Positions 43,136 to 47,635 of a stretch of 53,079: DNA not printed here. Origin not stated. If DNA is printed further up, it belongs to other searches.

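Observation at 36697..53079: Locus-level view: a two-partner secretion system embedded with SecB-like, SPOR-like, FecR-like, RCC1 and SapC genes. This is a candidate undescribed accessory set.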

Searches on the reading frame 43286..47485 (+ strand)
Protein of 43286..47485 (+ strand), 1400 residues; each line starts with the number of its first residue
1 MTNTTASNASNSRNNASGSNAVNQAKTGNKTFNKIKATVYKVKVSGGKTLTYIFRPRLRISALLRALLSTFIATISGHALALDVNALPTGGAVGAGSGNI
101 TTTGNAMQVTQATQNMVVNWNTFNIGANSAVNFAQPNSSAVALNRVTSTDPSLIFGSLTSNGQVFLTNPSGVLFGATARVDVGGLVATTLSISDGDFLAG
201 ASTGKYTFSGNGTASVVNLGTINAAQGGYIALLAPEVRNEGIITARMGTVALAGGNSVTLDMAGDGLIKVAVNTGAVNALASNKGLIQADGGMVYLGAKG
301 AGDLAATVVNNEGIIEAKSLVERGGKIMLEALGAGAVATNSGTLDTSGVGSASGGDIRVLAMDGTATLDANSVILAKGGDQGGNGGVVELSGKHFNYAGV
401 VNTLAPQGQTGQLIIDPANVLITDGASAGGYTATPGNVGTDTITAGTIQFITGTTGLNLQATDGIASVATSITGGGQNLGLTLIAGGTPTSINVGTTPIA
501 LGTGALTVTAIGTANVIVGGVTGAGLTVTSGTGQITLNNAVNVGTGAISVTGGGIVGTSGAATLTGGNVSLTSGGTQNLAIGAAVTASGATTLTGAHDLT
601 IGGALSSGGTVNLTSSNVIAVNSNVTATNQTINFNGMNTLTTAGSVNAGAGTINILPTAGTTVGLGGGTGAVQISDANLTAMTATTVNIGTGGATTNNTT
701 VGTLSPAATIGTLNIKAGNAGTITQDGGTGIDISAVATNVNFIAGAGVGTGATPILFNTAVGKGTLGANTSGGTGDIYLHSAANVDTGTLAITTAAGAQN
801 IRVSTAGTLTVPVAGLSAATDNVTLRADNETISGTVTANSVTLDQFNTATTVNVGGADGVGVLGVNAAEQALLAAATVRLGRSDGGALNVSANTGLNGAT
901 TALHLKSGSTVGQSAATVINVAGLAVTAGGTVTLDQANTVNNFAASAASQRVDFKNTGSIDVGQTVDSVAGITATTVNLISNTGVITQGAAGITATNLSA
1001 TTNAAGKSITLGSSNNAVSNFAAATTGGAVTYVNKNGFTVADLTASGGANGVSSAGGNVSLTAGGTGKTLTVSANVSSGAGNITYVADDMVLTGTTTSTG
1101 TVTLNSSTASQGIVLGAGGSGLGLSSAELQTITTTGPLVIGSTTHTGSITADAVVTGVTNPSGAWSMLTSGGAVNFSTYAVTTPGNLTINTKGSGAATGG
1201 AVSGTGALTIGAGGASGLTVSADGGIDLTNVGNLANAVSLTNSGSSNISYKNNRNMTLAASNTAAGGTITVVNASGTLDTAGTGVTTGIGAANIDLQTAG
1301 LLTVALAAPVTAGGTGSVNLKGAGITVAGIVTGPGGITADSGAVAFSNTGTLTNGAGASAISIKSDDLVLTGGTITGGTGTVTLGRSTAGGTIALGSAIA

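Call 6: search_protein_families(library=pfam, proteins=[window:43286-47485:+], max_evalue=0.1)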
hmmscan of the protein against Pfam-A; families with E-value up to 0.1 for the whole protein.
window:43286-47485:+ (1400 aa): 1 family
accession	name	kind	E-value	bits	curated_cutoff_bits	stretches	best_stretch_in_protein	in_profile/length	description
PF05860.19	TPS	-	3.8e-37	129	33.5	1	87-330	4-238/252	TPS secretion domain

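Call 7: search_protein_families(library=ncbifam, proteins=[window:43286-47485:+], max_evalue=0.1)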
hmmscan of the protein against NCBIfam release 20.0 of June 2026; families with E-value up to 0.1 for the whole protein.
window:43286-47485:+ (1400 aa): 1 family
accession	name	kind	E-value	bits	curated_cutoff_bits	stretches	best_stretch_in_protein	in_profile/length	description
TIGR01901.1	adhes_NPXG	domain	1.7e-23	82.3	29.1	1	118-192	2-78/79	filamentous hemagglutinin N-terminal domain-containing protein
